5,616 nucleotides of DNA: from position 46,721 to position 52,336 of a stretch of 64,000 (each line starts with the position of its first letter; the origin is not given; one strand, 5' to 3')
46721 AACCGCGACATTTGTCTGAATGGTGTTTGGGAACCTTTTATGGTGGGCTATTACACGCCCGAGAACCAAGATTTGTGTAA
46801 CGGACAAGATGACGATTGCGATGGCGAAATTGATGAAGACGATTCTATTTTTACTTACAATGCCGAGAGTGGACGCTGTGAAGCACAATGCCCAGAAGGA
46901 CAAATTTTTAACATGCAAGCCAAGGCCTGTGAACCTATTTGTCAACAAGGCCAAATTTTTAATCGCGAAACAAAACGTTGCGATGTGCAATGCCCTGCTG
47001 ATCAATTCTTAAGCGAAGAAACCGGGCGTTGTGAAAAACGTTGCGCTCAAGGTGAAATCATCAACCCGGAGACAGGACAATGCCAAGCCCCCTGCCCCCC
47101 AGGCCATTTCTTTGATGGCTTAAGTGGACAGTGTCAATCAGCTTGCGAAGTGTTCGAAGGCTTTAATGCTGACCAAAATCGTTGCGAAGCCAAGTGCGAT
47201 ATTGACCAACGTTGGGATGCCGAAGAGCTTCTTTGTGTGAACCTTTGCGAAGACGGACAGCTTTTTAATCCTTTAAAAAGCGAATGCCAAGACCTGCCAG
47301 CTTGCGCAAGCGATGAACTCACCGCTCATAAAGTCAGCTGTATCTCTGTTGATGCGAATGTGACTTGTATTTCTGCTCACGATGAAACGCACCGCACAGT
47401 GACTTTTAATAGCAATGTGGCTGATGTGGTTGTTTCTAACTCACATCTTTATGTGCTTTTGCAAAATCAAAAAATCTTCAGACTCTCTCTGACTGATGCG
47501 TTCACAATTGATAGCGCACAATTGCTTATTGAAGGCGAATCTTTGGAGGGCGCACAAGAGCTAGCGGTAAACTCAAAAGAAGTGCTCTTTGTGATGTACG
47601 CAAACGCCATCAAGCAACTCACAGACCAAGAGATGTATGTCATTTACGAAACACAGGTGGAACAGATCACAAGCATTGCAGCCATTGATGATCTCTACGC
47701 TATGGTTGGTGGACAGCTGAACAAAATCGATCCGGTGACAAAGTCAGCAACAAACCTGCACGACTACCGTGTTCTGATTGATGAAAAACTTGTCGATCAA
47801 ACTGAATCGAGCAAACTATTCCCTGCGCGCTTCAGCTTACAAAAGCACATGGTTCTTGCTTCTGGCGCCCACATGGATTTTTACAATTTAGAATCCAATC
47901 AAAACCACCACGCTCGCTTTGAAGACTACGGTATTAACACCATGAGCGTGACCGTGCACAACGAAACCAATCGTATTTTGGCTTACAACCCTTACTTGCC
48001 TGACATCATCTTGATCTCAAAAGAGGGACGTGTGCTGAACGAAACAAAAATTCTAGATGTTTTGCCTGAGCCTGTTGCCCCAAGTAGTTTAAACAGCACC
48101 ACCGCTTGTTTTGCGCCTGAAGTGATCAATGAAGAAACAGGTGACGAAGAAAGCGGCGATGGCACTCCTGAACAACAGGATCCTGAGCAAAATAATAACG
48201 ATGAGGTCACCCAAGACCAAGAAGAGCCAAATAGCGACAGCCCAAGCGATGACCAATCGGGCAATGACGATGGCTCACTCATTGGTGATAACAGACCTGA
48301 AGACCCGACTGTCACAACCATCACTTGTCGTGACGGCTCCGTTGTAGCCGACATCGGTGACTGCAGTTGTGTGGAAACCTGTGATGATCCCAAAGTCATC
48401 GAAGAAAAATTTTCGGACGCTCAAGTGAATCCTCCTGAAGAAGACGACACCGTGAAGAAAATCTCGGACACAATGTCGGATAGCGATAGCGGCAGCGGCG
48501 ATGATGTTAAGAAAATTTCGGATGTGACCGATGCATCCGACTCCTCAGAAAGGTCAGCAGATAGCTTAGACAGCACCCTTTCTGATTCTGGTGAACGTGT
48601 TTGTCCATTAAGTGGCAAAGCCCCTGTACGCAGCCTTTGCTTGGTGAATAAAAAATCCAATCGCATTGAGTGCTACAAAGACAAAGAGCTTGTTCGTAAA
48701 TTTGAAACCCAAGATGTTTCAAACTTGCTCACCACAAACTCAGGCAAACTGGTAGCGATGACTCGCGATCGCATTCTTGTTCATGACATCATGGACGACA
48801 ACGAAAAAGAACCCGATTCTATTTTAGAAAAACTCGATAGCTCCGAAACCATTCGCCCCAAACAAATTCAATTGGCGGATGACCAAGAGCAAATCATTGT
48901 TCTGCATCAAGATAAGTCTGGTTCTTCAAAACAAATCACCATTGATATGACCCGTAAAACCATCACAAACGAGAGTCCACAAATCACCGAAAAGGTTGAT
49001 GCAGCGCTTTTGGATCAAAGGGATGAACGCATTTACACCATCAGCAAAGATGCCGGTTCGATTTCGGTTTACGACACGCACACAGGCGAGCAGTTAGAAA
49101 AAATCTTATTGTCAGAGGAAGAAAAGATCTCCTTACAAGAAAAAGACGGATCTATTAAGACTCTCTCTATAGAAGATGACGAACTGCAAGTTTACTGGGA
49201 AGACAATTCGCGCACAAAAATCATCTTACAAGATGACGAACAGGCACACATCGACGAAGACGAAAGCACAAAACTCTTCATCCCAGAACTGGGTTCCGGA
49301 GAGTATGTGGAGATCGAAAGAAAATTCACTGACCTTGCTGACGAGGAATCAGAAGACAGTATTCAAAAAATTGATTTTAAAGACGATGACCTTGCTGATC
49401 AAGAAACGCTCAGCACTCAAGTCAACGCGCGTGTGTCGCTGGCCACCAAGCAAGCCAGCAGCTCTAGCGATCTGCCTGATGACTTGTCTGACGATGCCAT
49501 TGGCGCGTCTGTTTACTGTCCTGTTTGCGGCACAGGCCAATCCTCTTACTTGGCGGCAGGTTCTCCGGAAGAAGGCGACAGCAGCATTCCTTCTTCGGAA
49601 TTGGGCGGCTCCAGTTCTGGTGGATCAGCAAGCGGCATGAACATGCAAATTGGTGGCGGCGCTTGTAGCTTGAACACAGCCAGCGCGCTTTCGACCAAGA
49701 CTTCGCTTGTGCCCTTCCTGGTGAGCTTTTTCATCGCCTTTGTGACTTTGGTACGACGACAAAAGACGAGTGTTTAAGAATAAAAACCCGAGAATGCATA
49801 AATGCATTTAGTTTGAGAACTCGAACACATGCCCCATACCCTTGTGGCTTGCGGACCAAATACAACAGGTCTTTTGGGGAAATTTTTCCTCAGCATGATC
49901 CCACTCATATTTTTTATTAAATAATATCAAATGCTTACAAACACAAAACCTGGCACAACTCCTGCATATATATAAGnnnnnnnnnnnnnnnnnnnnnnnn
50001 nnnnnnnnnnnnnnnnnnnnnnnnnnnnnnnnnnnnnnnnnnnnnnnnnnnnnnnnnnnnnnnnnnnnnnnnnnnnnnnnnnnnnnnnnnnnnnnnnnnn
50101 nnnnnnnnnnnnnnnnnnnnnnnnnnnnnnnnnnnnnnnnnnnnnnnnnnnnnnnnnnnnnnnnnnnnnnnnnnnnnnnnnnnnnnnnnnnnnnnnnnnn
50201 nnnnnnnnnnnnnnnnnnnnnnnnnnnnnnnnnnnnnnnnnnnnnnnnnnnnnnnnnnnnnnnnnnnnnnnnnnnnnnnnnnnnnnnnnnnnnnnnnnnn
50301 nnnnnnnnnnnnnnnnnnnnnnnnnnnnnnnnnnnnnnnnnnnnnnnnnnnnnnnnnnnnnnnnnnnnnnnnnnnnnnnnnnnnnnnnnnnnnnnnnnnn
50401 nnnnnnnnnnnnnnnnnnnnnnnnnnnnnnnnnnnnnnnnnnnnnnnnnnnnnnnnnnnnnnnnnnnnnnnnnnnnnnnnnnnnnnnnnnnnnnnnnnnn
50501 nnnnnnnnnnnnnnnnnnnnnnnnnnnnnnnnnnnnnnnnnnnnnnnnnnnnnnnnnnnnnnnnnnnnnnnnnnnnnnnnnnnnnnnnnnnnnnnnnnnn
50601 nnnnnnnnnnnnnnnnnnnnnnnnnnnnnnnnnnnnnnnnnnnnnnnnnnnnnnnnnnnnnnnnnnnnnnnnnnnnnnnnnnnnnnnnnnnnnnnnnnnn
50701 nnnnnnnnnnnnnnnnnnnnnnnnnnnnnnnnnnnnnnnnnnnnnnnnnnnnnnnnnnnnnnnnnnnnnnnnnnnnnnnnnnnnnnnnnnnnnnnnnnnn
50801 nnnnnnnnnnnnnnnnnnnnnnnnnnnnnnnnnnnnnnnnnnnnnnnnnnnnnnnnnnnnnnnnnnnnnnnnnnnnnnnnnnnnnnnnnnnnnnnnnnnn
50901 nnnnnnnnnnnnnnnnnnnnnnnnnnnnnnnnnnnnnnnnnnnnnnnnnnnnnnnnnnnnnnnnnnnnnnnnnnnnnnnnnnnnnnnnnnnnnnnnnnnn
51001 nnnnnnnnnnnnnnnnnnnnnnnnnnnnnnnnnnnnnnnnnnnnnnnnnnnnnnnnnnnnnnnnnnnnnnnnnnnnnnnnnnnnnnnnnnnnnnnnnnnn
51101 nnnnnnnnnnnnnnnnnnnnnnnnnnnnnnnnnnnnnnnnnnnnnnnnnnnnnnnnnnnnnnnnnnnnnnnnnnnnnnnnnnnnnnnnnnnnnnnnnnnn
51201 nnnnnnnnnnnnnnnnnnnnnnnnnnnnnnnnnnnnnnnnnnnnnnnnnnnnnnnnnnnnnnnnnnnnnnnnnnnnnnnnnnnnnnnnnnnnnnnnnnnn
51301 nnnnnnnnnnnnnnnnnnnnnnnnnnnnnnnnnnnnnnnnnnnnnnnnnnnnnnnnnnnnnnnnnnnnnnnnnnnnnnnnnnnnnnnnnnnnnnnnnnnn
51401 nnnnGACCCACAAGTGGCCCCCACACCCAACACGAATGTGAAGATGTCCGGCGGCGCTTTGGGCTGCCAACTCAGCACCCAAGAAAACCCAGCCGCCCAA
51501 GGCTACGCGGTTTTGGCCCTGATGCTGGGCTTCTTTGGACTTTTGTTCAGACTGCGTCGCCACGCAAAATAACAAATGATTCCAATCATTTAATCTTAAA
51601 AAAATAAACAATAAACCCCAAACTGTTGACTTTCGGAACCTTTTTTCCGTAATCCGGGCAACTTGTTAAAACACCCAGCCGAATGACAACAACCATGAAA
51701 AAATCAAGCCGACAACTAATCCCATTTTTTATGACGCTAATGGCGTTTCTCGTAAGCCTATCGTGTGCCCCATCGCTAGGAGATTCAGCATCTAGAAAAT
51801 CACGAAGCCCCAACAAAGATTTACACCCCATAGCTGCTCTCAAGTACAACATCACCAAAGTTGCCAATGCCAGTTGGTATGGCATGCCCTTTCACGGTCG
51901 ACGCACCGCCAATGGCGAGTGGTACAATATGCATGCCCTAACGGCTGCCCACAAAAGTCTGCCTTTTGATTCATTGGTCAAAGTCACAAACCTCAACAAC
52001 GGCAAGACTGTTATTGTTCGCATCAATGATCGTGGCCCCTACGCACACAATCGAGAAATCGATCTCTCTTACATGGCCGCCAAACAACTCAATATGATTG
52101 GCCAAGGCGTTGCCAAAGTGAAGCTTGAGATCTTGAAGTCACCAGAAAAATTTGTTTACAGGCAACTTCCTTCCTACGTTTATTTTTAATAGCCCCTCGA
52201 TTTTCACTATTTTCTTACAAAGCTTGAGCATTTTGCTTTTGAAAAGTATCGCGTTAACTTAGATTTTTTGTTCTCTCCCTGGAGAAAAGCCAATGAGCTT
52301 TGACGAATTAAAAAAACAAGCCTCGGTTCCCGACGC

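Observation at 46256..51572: Two adjacent secreted Cys-rich proteins share a Cys-containing C-terminal sorting-like tail that fits no canonical class by eye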

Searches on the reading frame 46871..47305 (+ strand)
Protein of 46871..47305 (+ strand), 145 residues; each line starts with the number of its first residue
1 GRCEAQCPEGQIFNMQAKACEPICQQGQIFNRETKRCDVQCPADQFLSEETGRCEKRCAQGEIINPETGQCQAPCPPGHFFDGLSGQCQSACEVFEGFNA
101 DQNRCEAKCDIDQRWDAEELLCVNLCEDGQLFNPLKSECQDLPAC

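Call 64: search_solved_structures(query=window:46871-47305:+, max_evalue=1)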
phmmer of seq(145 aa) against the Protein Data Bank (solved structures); distinct sequences matched with E-value up to 1: 1.
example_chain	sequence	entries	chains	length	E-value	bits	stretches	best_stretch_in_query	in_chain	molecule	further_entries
5m4t_A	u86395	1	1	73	0.049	16.8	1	16-56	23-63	Variant surface glycoprotein MITAT 1.1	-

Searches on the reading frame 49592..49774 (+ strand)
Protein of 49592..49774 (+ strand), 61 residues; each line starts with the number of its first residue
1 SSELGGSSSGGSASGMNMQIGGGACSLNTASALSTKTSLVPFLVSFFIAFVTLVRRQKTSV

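Call 3: search_protein_families(library=ncbifam, proteins=[window:49592-49774:+], max_evalue=10)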
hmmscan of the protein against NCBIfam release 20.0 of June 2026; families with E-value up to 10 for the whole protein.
seq(61 aa): 0 families

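Call 4: search_protein_families(library=pfam, proteins=[window:49592-49774:+], max_evalue=10)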
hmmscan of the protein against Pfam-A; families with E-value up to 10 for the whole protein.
seq(61 aa): 0 families

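Call 14: find_homologous_proteins(query=A1, max_evalue=10)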
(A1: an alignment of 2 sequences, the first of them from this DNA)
Query A1 (2 sequences): 1 candidates shared short words with the query, none scored E <= 10.

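Call 25: search_protein_representatives(alignment_id=A1)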
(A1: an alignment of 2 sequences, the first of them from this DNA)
Query: 2 sequences, 57 profile positions. Proteins with E-value up to 0.001 (for the whole library): 4; up to 1e-10: 2; up to 1e-30: 0. The best 4 are listed.
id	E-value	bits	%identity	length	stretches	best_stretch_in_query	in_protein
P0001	1.1e-27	111.7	-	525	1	1-56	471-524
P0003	7.9e-25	102.6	-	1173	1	1-57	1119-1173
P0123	1.8e-05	40.6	-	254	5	21-51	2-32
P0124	9.8e-05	38.3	-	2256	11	2-31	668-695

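Call 43: find_related_loci(query=A1, collection=metagenome_contigs, flank=5000)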
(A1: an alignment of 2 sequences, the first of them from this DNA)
Query A1 (55 aa) in metagenome_contigs; peptide patterns used: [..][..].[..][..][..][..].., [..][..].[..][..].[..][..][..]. (x = any residue, [..] = any of these).
542 stretches matched a pattern, but none encodes a relative of the query by tblastn (E <= 1e-3).

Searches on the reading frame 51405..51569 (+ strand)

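Call 3: search_protein_families(library=ncbifam, proteins=[window:51405-51569:+], max_evalue=10)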
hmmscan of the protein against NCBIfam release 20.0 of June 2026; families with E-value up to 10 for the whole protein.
seq(55 aa): 1 family
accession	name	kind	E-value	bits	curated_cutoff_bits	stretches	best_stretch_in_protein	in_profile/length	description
NF033759.1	exchanger_TraA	exception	0.24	10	750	1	13-46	627-660/666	outer membrane exchange protein TraA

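Call 4: search_protein_families(library=pfam, proteins=[window:51405-51569:+], max_evalue=10)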
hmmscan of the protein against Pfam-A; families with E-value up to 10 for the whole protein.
seq(55 aa): 1 family
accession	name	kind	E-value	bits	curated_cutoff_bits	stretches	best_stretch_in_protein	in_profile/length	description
PF03669.18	ASTER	-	0.062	13.7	22.7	1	22-52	18-48/96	PAT complex subunit Asterix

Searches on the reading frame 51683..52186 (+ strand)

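Call 16: search_protein_families(library=pfam, proteins=[window:51683-52186:+], max_evalue=0.001)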
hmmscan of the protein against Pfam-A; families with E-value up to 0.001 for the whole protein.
window:51683-52186:+ (168 aa): 1 family
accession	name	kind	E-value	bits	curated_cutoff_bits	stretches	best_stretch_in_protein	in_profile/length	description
PF03330.24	DPBB_1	-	9.3e-26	90.3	28.8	1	60-147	3-82/83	Lytic transglycolase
